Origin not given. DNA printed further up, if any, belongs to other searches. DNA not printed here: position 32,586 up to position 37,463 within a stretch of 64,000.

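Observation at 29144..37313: Anaerobe-type HdrL-MvhD-MetV-MetF-HdrCB operon in an otherwise aerobic-looking alphaproteobacterial region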

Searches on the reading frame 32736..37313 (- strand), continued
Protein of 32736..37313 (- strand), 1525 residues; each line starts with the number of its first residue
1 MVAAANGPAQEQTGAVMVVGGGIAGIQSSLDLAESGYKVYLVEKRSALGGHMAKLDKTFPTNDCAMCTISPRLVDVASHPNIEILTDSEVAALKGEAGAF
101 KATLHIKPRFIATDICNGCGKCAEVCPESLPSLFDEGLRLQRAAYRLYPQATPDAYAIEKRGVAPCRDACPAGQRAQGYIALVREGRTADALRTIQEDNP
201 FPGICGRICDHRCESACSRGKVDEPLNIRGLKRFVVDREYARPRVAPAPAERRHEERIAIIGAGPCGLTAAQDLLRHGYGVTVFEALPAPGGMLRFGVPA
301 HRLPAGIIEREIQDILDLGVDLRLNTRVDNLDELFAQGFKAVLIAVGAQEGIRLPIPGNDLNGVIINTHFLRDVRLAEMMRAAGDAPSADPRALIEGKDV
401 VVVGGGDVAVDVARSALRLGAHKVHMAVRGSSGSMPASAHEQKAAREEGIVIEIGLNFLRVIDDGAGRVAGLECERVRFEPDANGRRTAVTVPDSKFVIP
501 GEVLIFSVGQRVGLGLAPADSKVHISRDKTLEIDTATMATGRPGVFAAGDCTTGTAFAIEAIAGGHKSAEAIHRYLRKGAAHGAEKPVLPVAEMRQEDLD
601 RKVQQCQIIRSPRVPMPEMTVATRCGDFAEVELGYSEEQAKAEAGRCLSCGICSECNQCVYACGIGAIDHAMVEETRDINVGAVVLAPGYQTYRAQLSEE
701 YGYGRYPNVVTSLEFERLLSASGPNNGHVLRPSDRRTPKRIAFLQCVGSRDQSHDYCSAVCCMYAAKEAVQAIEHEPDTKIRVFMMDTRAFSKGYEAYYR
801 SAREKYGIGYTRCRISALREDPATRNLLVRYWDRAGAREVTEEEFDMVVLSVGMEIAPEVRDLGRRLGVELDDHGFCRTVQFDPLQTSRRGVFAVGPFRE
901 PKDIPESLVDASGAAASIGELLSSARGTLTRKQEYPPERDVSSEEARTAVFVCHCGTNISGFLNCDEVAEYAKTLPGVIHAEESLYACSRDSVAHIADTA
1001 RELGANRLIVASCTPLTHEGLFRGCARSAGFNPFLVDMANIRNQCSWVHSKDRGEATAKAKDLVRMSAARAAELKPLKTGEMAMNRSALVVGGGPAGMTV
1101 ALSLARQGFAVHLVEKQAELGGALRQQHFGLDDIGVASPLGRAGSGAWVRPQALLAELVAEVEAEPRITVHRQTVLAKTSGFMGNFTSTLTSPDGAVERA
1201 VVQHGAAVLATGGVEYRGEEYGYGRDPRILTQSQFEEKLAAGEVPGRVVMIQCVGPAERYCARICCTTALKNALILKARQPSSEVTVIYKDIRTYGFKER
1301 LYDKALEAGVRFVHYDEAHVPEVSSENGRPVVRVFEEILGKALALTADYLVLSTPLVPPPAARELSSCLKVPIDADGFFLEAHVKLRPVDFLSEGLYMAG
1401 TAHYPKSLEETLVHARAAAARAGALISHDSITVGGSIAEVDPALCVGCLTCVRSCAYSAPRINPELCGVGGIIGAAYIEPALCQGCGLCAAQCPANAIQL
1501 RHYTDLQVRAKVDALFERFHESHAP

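Call 18: list_cluster_members(proteins=[P0002, P0003, P0005, P0008, P0011, P0013, P0016, P0023, P0024, P0039])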
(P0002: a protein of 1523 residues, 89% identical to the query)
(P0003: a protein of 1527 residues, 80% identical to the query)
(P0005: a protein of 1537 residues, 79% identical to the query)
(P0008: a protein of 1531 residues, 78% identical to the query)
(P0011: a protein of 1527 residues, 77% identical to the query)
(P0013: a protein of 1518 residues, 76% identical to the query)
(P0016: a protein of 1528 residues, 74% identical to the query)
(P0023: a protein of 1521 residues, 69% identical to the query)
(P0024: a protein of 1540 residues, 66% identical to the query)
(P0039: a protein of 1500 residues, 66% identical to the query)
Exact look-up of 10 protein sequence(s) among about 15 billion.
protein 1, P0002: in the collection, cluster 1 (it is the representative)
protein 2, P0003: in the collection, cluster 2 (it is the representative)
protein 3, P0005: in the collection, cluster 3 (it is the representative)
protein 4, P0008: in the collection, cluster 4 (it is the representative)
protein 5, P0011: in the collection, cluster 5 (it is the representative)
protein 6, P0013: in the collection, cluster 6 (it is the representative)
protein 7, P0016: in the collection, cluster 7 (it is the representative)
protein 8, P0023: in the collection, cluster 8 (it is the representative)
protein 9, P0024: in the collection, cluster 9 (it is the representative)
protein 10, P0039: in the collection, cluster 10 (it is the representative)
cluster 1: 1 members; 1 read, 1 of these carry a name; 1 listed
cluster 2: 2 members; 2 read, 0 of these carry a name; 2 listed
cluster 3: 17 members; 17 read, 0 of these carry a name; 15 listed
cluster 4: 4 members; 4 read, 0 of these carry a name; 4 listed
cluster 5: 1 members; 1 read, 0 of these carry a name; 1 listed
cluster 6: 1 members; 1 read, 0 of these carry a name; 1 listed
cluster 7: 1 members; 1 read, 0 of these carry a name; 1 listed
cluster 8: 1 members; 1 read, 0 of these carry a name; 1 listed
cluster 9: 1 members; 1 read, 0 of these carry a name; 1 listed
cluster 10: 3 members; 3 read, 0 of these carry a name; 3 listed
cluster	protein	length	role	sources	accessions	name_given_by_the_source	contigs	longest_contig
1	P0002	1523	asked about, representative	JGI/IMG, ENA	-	heterodisulfide reductase subunit A-like polyferredoxin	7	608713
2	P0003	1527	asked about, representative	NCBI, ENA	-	-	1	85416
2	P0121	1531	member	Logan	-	-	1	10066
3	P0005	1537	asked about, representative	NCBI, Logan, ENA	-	-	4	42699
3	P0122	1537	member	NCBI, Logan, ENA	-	-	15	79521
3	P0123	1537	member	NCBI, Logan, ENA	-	-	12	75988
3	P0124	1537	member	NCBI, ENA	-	-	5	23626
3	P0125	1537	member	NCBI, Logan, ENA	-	-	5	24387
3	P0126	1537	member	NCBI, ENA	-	-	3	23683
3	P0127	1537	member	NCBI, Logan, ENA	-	-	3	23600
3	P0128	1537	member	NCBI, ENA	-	-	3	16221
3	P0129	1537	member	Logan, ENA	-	-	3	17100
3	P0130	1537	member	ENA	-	-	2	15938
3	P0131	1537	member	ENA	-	-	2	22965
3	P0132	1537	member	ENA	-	-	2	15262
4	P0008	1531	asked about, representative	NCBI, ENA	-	-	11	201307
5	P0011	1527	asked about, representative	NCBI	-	-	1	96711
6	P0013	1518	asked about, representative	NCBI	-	-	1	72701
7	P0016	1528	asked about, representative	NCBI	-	-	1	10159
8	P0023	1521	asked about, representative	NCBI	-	-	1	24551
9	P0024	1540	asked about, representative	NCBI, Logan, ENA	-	-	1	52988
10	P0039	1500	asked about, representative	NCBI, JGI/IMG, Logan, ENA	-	-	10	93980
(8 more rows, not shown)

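Call 20: find_encoding_contigs(protein=P0008, flank=10000, max_places=2)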
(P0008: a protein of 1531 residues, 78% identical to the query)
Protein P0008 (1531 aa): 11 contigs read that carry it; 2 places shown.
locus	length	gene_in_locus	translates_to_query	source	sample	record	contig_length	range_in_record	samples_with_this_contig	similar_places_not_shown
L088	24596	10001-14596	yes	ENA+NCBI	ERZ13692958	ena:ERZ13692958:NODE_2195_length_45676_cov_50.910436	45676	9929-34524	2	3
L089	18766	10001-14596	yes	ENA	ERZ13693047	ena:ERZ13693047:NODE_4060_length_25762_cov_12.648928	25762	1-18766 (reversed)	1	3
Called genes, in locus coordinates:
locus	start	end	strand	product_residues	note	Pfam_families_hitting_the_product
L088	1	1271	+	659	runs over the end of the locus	PF02538:Hydantoinase_B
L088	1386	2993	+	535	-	PF00501:AMP-binding, PF13193:AMP-binding_C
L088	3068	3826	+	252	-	PF00005:ABC_tran, PF13304:AAA_21 (faint)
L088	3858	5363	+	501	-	PF20695:UbiD_N, PF01977:UbiD, PF20696:UbiD_C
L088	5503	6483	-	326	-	PF13529:Peptidase_C39_2, PF13428:TPR_14 (faint), PF13431:TPR_17 (faint), PF07719:TPR_2 (faint), PF13424:TPR_12 (weak), PF13432:TPR_16 (weak), PF14559:TPR_19, PF13374:TPR_10 (weak), +2 more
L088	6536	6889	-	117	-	PF20332:DUF6627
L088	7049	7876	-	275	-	PF05552:MS_channel_1st_1, PF21088:MS_channel_1st (weak), PF00924:MS_channel_2nd, PF21082:MS_channel_3rd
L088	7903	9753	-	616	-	PF05170:AsmA, PF05359:DUF748, PF05170:AsmA, PF13116:YhdP (weak)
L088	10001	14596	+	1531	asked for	PF12831:FAD_oxidored (weak), PF13450:NAD_binding_8 (weak), PF14691:Fer4_20, PF07992:Pyr_redox_2, PF13450:NAD_binding_8 (weak), PF00890:FAD_binding_2 (weak), PF12831:FAD_oxidored (weak), PF13450:NAD_binding_8 (weak), +15 more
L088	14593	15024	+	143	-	PF02662:FlpD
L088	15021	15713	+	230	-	PF12225:DUF5981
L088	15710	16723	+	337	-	PF02219:MTHFR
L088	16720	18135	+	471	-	PF13183:Fer4_8, PF13187:Fer4_9 (weak), PF13534:Fer4_17, PF02754:CCG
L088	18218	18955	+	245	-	PF13505:OMP_b-brl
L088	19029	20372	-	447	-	PF03972:MmgE_PrpD_N, PF19305:MmgE_PrpD_C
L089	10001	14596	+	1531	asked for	PF12831:FAD_oxidored (weak), PF13450:NAD_binding_8 (weak), PF14691:Fer4_20, PF07992:Pyr_redox_2, PF13450:NAD_binding_8 (weak), PF00890:FAD_binding_2 (weak), PF12831:FAD_oxidored (weak), PF13450:NAD_binding_8 (weak), +15 more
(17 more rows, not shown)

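Call 21: find_encoding_contigs(protein=P0020, flank=10000, max_places=2)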
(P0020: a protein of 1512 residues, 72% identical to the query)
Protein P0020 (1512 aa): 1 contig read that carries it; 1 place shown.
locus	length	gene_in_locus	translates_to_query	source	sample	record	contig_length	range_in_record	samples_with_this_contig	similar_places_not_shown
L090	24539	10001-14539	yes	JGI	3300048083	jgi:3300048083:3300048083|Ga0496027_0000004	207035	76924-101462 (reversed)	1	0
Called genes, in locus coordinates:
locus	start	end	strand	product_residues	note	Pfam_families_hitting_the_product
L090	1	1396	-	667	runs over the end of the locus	PF02737:3HCDH_N, PF00725:3HCDH (weak), PF00378:ECH_1, PF16113:ECH_2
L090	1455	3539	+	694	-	PF05378:Hydant_A_N, PF01968:Hydantoinase_A, PF19278:Hydant_A_C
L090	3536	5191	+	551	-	PF02538:Hydantoinase_B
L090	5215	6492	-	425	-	PF01208:URO-D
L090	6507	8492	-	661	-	PF01011:PQQ, PF13360:PQQ_2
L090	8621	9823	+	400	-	PF07690:MFS_1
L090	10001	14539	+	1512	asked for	PF00890:FAD_binding_2 (weak), PF12831:FAD_oxidored (weak), PF13450:NAD_binding_8 (weak), PF14691:Fer4_20, PF07992:Pyr_redox_2, PF13450:NAD_binding_8 (weak), PF00890:FAD_binding_2, PF13450:NAD_binding_8, +14 more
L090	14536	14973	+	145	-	PF02662:FlpD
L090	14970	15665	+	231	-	PF12225:DUF5981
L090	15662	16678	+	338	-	PF02219:MTHFR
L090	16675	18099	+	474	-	PF13183:Fer4_8, PF13187:Fer4_9, PF13534:Fer4_17, PF02754:CCG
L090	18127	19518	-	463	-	PF00083:Sugar_tr, PF07690:MFS_1, PF06779:MFS_4, PF07690:MFS_1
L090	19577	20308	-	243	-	PF00106:adh_short, PF01370:Epimerase (weak), PF08659:KR, PF13561:adh_short_C2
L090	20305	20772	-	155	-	PF22817:ApeP-like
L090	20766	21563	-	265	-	PF13723:Ketoacyl-synt_2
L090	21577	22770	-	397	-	PF00109:ketoacyl-synt, PF00108:Thiolase_N (faint), PF02801:Ketoacyl-synt_C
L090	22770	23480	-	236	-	PF13489:Methyltransf_23, PF08241:Methyltransf_11 (faint), PF08242:Methyltransf_12, PF13649:Methyltransf_25 (weak)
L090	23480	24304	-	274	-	PF01522:Polysacc_deac_1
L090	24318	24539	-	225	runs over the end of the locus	PF12697:Abhydrolase_6 (weak)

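Call 22: find_encoding_contigs(protein=P0003, flank=10000, max_places=2)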
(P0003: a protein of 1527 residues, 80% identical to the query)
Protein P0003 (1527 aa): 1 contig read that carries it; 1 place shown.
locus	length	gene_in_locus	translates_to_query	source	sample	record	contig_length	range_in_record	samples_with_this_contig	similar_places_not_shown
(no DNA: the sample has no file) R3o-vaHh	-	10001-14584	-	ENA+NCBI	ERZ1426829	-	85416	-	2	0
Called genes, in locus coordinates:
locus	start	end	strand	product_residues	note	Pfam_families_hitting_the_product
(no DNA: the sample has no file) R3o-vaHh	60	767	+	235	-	PF00392:GntR, PF07729:FCD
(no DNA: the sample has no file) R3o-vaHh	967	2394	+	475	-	PF12225:DUF5981, PF02219:MTHFR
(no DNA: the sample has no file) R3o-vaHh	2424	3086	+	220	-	PF02607:B12-binding_2, PF02310:B12-binding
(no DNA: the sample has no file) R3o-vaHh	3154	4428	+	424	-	PF01208:URO-D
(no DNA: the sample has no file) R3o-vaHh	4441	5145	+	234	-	-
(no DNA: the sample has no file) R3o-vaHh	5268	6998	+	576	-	PF00111:Fer2 (weak), PF17650:RACo_linker, PF17651:Raco_middle, PF14574:RACo_C_ter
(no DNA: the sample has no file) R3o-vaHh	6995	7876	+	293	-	PF00809:Pterin_bind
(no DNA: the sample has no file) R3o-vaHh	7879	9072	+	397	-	PF01979:Amidohydro_1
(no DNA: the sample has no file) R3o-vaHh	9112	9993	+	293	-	PF00763:THF_DHG_CYH, PF02882:THF_DHG_CYH_C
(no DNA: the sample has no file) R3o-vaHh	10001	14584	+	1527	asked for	PF12831:FAD_oxidored, PF13450:NAD_binding_8 (weak), PF00037:Fer4 (weak), PF12837:Fer4_6 (weak), PF14691:Fer4_20, PF07992:Pyr_redox_2, PF00890:FAD_binding_2 (weak), PF13450:NAD_binding_8, +12 more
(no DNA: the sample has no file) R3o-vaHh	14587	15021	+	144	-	PF02662:FlpD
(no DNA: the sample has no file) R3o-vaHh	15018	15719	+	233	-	PF12225:DUF5981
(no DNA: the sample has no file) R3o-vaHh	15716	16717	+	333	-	PF02219:MTHFR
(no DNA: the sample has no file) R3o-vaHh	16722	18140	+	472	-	PF13183:Fer4_8, PF13534:Fer4_17, PF02754:CCG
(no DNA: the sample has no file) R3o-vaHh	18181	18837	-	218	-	-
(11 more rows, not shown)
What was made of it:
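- P0003 has GntR, a MetV-MetF fusion, a B12-binding protein, URO-D, RACo, Pterin_bind and FolD directly upstream on the same strand (call 22). In P0003 a second MetV-MetF stands in the same locus next to a demethylase system (call 22).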

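Call 28: search_solved_structures(query=window:32736-37313:-, max_evalue=1e-10)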
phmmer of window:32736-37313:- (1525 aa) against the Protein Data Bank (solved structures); distinct sequences matched with E-value up to 1e-10: 18.
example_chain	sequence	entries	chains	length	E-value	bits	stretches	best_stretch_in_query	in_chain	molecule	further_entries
5odc_A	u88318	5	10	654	1.2e-171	576.4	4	653-866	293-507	Heterodisulfide reductase, subunit A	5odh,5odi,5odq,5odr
8rvu_a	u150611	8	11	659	1.1e-165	556.6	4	651-854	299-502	H(2):CoB-CoM heterodisulfide,ferredoxin reductase subunit A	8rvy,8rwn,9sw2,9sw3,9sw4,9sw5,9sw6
8rvv_A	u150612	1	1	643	4.9e-163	547.9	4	651-854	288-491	H(2):CoB-CoM heterodisulfide,ferredoxin reductase subunit A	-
9sfi_A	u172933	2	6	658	1.2e-147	496.9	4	653-876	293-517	CoB--CoM heterodisulfide reductase iron-sulfur subunit A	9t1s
7bkb_A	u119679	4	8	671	7.2e-139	467.8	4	652-829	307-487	CoB--CoM heterodisulfide reductase iron-sulfur subunit A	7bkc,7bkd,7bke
9bov_A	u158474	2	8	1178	1.4e-88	301.1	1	164-659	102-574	Molybdopterin oxidoreductase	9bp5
4ylf_B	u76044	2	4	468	3.7e-77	263.3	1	164-577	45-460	Dihydropyrimidine dehydrogenase subunit A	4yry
9n5u_A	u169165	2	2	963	9.6e-77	261.9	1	133-660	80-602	NfnA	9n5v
5jca_L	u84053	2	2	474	1.3e-75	258.1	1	164-578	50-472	NADH-dependent Ferredoxin:NADP Oxidoreductase (NfnI) subunit alpha | NADH-dependent Ferredoxin:NADP Oxidoreductase subunit alpha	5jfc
5vj7_A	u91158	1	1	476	5.3e-75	256.1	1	164-578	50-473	Oxidoreductase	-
8oh5_C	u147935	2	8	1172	1e-74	255.1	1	164-660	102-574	Formate dehydrogenase-O, major subunit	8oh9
6s6s_G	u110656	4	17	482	2.5e-54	187.6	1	162-587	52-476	Glutamate synthase [NADPH] small chain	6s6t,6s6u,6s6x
2vdc_G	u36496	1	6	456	5.2e-53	183.2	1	155-587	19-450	GLUTAMATE SYNTHASE [NADPH] SMALL CHAIN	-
7mfm_I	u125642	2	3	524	3.7e-45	157.2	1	168-578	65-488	Glutamate synthase (NADPH) small chain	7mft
6tjr_A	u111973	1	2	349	2.8e-39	137.7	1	677-918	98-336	Fumarate reductase/succinate dehydrogenase flavoprotein domain protein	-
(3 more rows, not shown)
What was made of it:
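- Closest known: Sulfur-oxidising sHdr. Same: The sHdrA structure 6tjr matches HdrL residues 677-918 (call 28).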
